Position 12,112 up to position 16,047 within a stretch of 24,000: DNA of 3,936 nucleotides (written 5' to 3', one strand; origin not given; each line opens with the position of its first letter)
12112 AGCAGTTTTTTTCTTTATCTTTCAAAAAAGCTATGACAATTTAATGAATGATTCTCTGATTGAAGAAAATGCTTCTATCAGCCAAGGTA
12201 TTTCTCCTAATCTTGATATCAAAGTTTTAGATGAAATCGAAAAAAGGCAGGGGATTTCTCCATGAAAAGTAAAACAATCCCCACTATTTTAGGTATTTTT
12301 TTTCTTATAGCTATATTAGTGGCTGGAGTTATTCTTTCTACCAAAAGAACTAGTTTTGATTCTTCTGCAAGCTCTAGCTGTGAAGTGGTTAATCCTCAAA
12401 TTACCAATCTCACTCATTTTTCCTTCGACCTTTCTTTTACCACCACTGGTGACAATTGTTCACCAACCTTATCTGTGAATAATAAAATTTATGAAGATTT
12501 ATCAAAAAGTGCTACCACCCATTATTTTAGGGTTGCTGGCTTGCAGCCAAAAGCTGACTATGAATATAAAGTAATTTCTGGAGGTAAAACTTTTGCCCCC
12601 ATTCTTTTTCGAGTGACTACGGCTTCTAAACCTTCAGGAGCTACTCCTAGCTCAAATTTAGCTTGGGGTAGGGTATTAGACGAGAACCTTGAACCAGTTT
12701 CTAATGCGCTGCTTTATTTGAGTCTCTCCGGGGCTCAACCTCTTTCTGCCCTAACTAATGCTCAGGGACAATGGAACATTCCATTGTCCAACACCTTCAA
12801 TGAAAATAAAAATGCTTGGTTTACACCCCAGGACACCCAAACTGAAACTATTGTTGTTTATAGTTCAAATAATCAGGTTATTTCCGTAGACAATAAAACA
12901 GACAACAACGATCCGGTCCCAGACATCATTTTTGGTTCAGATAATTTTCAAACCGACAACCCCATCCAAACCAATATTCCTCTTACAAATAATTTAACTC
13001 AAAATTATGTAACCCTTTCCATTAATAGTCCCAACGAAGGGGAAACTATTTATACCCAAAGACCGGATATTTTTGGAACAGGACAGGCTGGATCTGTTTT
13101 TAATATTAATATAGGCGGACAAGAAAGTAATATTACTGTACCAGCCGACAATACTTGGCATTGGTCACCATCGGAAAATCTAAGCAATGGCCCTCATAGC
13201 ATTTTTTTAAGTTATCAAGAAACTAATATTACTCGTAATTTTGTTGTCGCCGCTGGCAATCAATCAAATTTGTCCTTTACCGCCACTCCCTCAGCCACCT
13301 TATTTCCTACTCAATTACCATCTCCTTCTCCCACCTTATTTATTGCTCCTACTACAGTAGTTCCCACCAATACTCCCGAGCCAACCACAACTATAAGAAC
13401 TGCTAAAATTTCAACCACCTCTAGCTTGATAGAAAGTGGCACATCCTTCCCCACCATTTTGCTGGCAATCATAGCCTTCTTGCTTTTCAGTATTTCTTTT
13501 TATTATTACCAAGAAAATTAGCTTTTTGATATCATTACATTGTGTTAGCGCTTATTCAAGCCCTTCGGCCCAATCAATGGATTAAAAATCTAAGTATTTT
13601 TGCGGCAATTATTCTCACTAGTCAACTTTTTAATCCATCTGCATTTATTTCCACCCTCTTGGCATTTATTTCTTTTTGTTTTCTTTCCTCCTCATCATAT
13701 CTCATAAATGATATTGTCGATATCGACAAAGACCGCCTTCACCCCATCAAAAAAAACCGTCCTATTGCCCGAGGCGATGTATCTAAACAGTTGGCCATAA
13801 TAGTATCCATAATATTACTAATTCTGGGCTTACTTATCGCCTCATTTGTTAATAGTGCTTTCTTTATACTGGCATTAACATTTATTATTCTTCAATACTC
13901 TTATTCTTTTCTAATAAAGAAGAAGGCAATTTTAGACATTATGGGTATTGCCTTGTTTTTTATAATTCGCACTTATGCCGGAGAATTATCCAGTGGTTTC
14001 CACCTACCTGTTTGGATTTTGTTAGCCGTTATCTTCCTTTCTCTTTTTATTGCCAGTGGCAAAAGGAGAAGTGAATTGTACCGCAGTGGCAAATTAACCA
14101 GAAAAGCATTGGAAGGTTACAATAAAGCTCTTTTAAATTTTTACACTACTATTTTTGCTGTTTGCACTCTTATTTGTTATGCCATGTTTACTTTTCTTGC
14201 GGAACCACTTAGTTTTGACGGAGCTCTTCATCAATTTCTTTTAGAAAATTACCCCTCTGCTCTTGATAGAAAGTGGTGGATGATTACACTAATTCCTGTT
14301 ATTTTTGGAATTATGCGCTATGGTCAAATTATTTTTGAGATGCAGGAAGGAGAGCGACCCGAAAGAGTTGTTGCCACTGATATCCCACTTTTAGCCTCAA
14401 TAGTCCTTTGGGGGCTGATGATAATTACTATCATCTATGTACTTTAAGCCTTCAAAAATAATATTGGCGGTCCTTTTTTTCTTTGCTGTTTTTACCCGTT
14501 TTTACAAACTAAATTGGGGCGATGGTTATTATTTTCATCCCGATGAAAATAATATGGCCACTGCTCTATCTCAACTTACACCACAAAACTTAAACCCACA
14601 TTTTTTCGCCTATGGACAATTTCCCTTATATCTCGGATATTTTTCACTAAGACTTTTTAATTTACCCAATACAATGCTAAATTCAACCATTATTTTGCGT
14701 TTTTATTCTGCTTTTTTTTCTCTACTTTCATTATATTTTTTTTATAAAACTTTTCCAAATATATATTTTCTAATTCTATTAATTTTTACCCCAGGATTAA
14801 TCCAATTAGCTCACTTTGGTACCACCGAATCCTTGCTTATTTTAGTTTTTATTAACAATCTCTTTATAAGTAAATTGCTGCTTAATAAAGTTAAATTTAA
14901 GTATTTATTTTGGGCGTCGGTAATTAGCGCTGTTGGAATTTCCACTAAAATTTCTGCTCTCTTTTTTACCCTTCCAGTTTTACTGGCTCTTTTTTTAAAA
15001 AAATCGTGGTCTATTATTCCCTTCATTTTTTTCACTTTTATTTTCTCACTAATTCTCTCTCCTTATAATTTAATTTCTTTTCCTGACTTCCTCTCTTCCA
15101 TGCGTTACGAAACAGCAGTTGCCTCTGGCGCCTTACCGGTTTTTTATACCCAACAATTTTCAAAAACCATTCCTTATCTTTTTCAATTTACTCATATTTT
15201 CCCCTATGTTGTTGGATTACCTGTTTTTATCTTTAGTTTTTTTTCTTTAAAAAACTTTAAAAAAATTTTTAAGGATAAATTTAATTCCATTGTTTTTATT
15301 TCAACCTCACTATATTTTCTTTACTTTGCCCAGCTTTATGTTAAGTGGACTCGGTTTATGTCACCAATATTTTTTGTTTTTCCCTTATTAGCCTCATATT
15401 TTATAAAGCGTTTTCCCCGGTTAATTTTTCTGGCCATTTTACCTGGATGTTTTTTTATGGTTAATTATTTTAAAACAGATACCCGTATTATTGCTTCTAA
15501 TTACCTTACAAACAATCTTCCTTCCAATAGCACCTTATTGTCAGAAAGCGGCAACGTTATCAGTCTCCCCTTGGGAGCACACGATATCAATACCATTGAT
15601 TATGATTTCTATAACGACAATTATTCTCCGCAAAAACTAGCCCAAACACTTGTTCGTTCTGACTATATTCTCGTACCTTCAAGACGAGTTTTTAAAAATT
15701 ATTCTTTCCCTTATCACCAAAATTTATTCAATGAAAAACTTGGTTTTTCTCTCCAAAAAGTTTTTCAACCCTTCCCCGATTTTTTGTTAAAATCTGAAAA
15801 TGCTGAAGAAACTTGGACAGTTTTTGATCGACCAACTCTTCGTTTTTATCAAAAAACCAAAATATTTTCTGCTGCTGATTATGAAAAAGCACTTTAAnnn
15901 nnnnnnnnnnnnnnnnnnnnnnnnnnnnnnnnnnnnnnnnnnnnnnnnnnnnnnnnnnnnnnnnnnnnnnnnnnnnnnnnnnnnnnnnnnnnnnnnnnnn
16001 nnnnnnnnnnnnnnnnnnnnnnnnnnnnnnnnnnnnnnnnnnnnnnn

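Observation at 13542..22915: Polyprenyl-phospho-pentose-type glycosylation cluster (DPPR-synthase-like UbiA, PAP2, three GT-C-like proteins, two FkbM methyltransferases, GT4) directly downstream of pilus-like genes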

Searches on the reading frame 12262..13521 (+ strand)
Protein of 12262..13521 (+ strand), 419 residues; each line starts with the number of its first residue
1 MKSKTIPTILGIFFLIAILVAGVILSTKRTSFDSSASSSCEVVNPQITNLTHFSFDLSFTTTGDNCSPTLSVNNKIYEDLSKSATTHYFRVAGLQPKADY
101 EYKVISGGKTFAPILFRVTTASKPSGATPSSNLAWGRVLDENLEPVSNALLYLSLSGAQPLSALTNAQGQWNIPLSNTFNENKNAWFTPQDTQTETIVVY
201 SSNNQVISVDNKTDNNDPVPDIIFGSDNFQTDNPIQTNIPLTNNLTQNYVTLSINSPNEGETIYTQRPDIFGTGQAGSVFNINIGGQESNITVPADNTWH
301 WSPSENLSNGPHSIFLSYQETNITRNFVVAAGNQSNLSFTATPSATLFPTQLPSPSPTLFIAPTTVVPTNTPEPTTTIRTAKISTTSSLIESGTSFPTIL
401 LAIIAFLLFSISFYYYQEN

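Call 4: search_protein_families(library=pfam, proteins=[window:12262-13521:+], max_evalue=0.01)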
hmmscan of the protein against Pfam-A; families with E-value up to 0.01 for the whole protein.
window:12262-13521:+ (419 aa): 3 families
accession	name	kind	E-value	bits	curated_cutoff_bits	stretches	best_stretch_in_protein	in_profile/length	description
PF13620.12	CarboxypepD_reg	-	9e-05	23.2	32.3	0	136-176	4-45/82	Carboxypeptidase regulatory-like domain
PF16656.11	Pur_ac_phosph_N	-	0.0087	17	30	0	74-110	47-84/93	Purple acid Phosphatase, N-terminal domain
PF19077.6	Big_13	-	0.0092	16.9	27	1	264-319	25-84/102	Bacterial Ig-like domain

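Call 5: search_protein_families(library=ncbifam, proteins=[window:12262-13521:+], max_evalue=0.01)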
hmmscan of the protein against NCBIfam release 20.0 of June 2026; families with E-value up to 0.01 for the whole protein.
window:12262-13521:+ (419 aa): 2 families
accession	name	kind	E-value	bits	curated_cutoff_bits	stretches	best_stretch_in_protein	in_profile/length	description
NF033510.3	Ca_tandemer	repeat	0.00016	21.9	50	1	265-318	30-88/96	Ca2+-stabilized repeat-containing adhesin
NF040520.1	Ig_like_BLP2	equivalog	0.00067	17.9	750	0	259-318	531-591/730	Ig-like repeat protein Blp2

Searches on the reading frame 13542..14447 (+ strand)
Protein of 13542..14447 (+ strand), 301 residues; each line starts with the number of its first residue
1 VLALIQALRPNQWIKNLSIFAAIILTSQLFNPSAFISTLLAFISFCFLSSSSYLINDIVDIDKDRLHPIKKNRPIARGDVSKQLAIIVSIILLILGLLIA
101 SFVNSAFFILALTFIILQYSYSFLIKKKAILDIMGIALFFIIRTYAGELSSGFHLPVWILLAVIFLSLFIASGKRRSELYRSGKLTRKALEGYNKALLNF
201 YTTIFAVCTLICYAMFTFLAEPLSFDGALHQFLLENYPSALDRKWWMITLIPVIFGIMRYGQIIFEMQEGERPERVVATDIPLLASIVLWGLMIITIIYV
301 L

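Call 4: search_protein_families(library=pfam, proteins=[window:13542-14447:+], max_evalue=0.01)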
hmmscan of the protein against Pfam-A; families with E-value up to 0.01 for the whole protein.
window:13542-14447:+ (301 aa): 1 family
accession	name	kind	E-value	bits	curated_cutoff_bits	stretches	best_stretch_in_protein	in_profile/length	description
PF01040.23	UbiA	-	3.3e-25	89.3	34.2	1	20-218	6-209/250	UbiA prenyltransferase family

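Call 5: search_protein_families(library=ncbifam, proteins=[window:13542-14447:+], max_evalue=0.01)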
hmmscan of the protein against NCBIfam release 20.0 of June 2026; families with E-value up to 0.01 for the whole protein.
window:13542-14447:+ (301 aa): 25 families
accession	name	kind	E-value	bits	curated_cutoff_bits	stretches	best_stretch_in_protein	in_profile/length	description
NF008978.0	PRK12324.1-4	equivalog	2.1e-61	207.7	207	1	3-300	34-321/322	decaprenyl-phosphate phosphoribosyltransferase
NF008977.0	PRK12324.1-2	equivalog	2.1e-56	191.5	234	1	4-299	5-288/297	decaprenyl-phosphate phosphoribosyltransferase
NF006088.0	PRK08238.1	equivalog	1.6e-47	162.3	351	1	3-191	194-382/482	UbiA family prenyltransferase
NF008976.0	PRK12324.1-1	equivalog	4.5e-47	160.9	474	1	3-290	20-295/306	decaprenyl-phosphate phosphoribosyltransferase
NF009523.0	PRK12884.1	equivalog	1.2e-15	57.5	269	1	2-165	5-165/279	prenyltransferase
TIGR01473.1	cyoE_ctaB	equivalog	3.1e-13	50.1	210.3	1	8-165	7-168/281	heme o synthase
NF009522.0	PRK12883.1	equivalog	3.3e-11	43.2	353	1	19-139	23-138/279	geranylgeranylglycerol-phosphate geranylgeranyltransferase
NF035940.1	prenyl_rel_EboC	equivalog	8.9e-11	41.7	250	1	21-133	20-134/292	UbiA-like protein EboC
TIGR01475.1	ubiA_other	subfamily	2.1e-10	40.5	180.8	1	19-142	21-143/282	UbiA-like polyprenyltransferase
NF009521.0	PRK12882.1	equivalog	1.4e-09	37.6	296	1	18-133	24-134/280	geranylgeranylglycerol-phosphate geranylgeranyltransferase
TIGR01474.1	ubiA_proteo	equivalog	1.8e-09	37.5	275.45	1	21-126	25-131/282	4-hydroxybenzoate octaprenyltransferase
NF005742.0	PRK07566.1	equivalog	3.4e-08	33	313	1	4-131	31-162/315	chlorophyll synthase ChlG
NF003348.0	PRK04375.1-1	equivalog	2.9e-07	30.2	285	1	10-133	12-136/292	heme o synthase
NF009515.0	PRK12874.1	equivalog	1.5e-06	27.8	392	1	19-165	27-175/291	4-hydroxybenzoate polyprenyltransferase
NF009609.0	PRK13106.1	equivalog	1.9e-06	27.5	349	1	36-139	49-151/301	prenyltransferase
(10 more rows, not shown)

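Call 6: search_solved_structures(query=window:13542-14447:+, max_evalue=1, show_alignments=1)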
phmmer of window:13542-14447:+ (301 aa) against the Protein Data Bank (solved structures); distinct sequences matched with E-value up to 1: 5.
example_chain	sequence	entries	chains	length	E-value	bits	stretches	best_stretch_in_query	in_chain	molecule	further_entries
8j8j_D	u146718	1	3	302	6.4e-37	130.9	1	3-222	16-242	Decaprenyl-phosphate phosphoribosyltransferase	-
8j8k_A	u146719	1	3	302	1.9e-27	99.8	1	3-222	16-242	Decaprenyl-phosphate phosphoribosyltransferase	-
4tq3_A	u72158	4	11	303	1.5e-12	50.9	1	6-223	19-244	Prenyltransferase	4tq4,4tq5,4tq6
6m31_A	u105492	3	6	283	1.8e-06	31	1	35-167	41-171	Digeranylgeranylglyceryl phosphate synthase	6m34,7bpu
4od4_A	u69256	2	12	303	0.065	16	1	39-121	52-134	4-hydroxybenzoate octaprenyltransferase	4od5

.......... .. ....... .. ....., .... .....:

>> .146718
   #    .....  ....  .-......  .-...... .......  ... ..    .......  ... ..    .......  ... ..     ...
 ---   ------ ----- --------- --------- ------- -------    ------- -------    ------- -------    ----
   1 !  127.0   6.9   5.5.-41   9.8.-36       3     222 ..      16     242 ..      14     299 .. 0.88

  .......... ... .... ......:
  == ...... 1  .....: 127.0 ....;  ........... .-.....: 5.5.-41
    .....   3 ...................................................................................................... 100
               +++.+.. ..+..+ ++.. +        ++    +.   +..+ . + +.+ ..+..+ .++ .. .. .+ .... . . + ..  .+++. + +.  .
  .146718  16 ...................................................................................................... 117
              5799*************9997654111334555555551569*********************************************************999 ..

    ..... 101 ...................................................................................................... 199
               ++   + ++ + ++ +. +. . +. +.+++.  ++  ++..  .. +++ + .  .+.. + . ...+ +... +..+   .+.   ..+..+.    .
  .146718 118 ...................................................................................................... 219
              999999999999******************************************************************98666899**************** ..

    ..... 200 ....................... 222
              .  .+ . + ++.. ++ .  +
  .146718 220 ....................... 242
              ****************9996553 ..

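Call 62: find_homologous_proteins(query=window:13542-14447:+)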
Query window:13542-14447:+ (301 aa): 1776 proteins with E <= 0.001 among 7460 candidates; the best 120 are listed.
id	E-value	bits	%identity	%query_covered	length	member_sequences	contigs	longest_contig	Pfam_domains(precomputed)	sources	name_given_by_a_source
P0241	8.0e-186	634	100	100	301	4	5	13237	PF01040.24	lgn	-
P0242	2.9e-171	587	91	100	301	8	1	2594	PF01040.24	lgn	-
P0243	2.3e-161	554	83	100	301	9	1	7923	PF01040.24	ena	-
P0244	5.2e-160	550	81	100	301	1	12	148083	PF01040.24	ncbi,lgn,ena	-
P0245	9.9e-160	549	81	100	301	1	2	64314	PF01040.24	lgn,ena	-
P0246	1.2e-157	542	80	100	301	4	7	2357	PF01040.24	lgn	-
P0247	4.9e-157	540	78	100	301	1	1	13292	PF01040.24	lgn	-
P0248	1.8e-156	538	78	100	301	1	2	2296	PF01040.24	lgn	-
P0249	2.2e-156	538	78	100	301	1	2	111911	PF01040.24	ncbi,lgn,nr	ncbi:MAG TPA: UbiA prenyltransferase family protein [Candidatus Methanoperedens sp.]|nr:UbiA prenylt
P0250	6.0e-155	533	77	100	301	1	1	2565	PF01040.24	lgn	-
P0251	1.4e-154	532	77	100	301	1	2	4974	PF01040.24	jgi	-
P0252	1.9e-154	531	78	100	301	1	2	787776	PF01040.24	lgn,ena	-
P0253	9.9e-154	529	78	100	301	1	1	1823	PF01040.24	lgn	-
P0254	2.2e-153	528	78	100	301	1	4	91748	PF01040.24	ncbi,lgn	-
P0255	6.9e-153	526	77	100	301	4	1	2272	PF01040.24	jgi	jgi:4-hydroxybenzoate polyprenyltransferase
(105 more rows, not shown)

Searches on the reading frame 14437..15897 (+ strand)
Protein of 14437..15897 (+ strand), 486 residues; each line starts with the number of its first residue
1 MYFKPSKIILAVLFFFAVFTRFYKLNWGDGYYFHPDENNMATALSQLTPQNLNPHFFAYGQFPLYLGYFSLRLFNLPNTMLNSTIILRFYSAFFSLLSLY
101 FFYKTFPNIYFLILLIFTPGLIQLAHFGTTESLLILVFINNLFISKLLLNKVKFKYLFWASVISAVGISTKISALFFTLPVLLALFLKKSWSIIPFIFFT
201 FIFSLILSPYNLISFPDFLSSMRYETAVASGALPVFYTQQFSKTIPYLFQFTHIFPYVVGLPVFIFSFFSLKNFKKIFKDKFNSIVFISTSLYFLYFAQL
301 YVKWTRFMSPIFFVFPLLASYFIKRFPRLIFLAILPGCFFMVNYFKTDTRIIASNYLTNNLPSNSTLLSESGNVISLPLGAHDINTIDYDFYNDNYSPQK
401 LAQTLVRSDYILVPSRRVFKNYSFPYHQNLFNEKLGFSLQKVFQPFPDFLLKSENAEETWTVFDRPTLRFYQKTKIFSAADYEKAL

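Call 4: search_protein_families(library=pfam, proteins=[window:14437-15897:+], max_evalue=0.01)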
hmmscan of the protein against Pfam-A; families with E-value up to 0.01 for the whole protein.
window:14437-15897:+ (486 aa): 0 families

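Call 5: search_protein_families(library=ncbifam, proteins=[window:14437-15897:+], max_evalue=0.01)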
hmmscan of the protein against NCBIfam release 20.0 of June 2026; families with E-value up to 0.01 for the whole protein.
window:14437-15897:+ (486 aa): 0 families

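Call 13: search_solved_structures(query=window:14437-15897:+, max_evalue=10)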
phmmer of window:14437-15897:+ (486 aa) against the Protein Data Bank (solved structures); distinct sequences matched with E-value up to 10: 2.
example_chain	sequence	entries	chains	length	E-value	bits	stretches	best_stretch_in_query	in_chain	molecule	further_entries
6obm_A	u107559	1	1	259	0.48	12.6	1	28-61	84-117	Ricin A chain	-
5g3q_A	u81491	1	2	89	0.77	11.9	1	370-420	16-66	WNK1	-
